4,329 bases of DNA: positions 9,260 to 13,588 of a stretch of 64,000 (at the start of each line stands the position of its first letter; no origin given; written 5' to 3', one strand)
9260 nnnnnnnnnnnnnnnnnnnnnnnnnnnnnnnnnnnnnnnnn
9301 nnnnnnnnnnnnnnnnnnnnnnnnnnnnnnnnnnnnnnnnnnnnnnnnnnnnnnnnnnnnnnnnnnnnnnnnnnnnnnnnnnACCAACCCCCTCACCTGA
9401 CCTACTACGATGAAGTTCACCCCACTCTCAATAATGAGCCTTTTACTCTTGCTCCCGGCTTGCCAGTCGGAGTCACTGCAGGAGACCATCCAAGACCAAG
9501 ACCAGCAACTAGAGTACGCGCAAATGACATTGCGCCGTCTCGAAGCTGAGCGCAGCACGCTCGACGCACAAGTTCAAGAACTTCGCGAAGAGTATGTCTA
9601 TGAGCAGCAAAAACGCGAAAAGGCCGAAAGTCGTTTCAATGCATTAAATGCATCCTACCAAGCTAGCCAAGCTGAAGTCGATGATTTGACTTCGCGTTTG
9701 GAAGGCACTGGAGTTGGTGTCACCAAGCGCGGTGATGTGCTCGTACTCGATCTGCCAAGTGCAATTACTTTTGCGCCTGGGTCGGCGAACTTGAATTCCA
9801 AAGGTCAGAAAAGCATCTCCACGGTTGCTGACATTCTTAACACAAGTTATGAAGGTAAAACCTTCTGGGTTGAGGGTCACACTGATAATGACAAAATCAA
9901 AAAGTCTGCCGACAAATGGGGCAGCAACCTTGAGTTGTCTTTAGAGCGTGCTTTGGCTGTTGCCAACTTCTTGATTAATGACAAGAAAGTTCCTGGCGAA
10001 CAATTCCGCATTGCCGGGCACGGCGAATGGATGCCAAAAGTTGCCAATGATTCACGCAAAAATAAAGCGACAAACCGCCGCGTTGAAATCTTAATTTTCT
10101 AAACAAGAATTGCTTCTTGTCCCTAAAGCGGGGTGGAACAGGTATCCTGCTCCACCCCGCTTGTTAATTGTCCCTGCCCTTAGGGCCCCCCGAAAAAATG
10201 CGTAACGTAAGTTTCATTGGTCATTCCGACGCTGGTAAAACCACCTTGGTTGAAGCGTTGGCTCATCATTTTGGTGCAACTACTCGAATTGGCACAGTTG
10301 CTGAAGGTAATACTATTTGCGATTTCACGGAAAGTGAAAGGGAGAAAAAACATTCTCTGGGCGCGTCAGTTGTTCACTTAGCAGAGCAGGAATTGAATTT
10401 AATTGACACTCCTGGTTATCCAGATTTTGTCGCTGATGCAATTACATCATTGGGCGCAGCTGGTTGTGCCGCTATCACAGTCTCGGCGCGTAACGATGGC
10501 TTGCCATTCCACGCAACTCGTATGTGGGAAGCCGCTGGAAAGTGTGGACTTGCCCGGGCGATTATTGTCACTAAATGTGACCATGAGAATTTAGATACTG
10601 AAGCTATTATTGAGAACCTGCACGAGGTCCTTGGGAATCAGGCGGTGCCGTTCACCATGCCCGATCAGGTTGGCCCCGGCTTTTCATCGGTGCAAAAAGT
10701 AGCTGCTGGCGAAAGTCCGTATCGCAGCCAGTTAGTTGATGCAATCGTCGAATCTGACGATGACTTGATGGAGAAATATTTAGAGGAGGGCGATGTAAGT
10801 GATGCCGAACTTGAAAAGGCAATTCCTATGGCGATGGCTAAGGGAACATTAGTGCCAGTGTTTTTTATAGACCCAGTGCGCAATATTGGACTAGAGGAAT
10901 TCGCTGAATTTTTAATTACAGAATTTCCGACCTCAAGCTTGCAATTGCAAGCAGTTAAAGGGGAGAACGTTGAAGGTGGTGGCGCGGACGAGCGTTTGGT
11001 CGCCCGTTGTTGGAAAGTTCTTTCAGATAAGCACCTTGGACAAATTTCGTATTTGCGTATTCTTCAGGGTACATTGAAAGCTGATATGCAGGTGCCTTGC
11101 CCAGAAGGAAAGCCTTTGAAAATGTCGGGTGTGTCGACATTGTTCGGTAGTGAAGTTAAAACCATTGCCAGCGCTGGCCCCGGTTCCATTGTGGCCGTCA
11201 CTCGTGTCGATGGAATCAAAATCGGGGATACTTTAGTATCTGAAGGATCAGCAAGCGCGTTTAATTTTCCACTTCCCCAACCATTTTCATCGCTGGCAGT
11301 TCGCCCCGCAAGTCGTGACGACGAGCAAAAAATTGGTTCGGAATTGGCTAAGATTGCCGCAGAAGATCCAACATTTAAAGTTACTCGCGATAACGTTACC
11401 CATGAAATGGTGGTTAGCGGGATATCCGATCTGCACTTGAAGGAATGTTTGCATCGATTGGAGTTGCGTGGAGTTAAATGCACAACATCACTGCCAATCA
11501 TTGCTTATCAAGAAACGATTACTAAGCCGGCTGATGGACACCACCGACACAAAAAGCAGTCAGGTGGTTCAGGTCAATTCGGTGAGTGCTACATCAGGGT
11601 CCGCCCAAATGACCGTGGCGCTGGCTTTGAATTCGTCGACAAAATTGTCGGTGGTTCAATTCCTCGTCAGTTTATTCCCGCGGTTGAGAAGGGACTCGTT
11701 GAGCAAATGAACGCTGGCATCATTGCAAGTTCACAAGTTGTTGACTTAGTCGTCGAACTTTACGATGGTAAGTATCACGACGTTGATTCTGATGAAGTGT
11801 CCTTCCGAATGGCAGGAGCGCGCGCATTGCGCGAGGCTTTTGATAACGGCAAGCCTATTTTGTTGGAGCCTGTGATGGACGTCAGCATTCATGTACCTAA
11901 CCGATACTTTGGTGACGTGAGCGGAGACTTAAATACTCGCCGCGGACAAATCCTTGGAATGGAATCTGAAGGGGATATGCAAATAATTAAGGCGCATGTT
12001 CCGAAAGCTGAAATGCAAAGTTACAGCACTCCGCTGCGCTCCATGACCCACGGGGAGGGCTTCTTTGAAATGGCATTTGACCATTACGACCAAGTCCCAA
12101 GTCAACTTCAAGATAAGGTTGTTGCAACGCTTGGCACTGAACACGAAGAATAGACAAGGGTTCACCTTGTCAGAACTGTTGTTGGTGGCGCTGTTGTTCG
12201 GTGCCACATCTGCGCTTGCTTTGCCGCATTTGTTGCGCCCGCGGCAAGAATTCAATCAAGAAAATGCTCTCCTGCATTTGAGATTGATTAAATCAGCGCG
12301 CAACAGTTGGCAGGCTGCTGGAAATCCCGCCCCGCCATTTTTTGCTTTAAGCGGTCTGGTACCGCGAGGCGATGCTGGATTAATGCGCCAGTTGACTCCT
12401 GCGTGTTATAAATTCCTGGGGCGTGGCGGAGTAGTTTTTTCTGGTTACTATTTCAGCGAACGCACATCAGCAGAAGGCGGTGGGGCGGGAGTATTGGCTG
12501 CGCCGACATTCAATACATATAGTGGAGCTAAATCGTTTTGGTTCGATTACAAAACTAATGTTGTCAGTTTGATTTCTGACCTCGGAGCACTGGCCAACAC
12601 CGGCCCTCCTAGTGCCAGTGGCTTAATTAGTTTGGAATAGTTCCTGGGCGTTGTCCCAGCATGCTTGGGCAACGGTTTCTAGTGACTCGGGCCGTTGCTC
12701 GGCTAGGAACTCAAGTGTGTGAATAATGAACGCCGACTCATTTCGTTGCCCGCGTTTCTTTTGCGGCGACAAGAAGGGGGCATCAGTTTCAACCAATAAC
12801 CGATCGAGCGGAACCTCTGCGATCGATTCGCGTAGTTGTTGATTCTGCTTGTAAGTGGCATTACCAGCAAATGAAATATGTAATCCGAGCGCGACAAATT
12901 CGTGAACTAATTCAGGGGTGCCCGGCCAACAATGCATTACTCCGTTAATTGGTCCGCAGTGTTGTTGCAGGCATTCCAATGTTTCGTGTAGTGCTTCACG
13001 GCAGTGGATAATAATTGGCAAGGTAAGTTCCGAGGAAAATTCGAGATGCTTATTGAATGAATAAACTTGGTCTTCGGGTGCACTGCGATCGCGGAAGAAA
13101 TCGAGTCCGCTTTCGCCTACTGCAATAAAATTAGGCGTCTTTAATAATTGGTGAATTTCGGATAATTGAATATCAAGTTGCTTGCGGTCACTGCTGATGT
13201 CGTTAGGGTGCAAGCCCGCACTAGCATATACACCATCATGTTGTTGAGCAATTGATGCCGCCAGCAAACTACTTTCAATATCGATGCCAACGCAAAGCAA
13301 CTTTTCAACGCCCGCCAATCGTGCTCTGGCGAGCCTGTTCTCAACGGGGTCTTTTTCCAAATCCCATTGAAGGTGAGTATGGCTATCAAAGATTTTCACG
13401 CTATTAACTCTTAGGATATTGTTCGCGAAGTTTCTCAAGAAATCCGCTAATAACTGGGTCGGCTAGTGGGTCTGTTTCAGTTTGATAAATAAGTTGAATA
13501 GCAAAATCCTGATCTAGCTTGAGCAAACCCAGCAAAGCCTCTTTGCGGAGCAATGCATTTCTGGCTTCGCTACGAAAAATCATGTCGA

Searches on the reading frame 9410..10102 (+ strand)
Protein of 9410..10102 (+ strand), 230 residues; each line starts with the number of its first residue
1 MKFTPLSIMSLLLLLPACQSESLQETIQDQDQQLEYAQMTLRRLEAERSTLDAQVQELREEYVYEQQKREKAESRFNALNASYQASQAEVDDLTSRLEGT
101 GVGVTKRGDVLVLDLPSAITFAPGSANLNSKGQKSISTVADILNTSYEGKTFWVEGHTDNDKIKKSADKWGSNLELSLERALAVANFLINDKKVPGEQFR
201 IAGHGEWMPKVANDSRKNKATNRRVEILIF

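Call 28: search_protein_families(library=pfam, proteins=[window:9410-10102:+], max_evalue=0.001)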
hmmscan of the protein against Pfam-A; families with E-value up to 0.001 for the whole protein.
window:9410-10102:+ (230 aa): 4 families
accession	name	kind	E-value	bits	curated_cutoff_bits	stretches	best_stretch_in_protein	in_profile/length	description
PF00691.25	OmpA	-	1.4e-18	67.5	27.2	1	120-223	1-98/98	OmpA family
PF05266.19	DUF724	-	3e-05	24.4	38.4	1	5-98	90-182/188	Protein of unknown function (DUF724)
PF00038.26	Filament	-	0.00033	20.8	40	1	21-98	50-127/313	Intermediate filament protein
PF09969.14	DUF2203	-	0.00048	21.3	24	1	35-119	6-90/122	Uncharacterized conserved protein (DUF2203)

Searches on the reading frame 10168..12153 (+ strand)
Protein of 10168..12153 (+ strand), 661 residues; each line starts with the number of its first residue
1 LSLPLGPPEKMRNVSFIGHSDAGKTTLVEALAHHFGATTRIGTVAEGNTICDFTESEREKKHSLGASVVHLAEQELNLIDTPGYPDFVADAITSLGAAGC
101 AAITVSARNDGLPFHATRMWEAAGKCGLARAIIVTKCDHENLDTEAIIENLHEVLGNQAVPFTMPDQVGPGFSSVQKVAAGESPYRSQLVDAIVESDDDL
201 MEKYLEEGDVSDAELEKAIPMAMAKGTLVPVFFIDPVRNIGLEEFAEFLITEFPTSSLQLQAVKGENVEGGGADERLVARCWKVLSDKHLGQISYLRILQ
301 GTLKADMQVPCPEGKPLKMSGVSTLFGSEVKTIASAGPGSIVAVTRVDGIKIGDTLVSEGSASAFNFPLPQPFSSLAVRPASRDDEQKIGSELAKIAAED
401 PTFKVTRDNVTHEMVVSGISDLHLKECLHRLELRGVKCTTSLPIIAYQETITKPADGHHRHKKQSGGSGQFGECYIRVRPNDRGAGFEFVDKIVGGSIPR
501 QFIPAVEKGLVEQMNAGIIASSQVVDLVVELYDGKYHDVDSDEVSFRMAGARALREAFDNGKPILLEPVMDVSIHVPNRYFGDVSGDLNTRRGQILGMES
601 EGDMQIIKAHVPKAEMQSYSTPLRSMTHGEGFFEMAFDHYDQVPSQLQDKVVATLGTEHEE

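Call 28: search_protein_families(library=pfam, proteins=[window:10168-12153:+], max_evalue=0.001)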
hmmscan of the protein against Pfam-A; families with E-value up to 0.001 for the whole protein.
window:10168-12153:+ (661 aa): 6 families
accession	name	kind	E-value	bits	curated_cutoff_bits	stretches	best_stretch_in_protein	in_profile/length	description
PF03764.24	EFG_IV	-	7.6e-41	139.1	24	1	444-560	2-119/121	Elongation factor G, domain IV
PF00679.30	EFG_C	-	2.7e-30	104.7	27.9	1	565-650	2-88/89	Elongation factor G C-terminus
PF00009.33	GTP_EFTU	-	4.4e-28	98.6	26.5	1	10-254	2-187/188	Elongation factor Tu GTP binding domain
PF14492.12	EFG_III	-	7.4e-18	64.8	27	1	369-437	1-70/75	Elongation Factor G, domain III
PF22042.2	EF-G_D2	-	8e-13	48.8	27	1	285-358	10-83/84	Elongation factor G domain 2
PF03144.31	GTP_EFTU_D2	-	9.3e-05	23.2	30.3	1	291-356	1-72/73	Elongation factor Tu domain 2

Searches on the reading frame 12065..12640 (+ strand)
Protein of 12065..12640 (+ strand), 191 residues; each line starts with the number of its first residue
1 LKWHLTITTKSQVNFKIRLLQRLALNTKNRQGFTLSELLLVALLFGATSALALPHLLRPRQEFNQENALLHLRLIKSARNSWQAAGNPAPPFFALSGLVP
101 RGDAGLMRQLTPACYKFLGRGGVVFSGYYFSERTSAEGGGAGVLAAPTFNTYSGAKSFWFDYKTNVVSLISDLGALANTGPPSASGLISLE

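Call 28: search_protein_families(library=pfam, proteins=[window:12065-12640:+], max_evalue=0.001)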
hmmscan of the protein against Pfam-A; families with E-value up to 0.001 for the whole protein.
window:12065-12640:+ (191 aa): 1 family
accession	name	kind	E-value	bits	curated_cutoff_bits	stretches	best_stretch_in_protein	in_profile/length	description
PF07963.17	N_methyl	-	0.00055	19.8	21.2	1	28-52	2-26/27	Prokaryotic N-terminal methylation motif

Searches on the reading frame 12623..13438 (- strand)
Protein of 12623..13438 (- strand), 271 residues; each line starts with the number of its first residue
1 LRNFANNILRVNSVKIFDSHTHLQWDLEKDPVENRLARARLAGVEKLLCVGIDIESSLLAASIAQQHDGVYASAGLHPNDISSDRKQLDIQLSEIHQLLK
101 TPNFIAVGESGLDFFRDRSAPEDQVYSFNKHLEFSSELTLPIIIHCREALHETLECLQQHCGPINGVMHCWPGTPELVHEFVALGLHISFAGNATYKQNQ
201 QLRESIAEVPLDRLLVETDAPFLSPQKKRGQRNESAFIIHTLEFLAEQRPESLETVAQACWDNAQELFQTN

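Call 28: search_protein_families(library=pfam, proteins=[window:12623-13438:-], max_evalue=0.001)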
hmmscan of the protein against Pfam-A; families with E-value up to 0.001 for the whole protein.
window:12623-13438:- (271 aa): 1 family
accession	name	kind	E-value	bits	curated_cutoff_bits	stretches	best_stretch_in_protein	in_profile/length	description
PF01026.27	TatD_DNase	-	2.8e-69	233.8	27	1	17-269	1-253/253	TatD related DNase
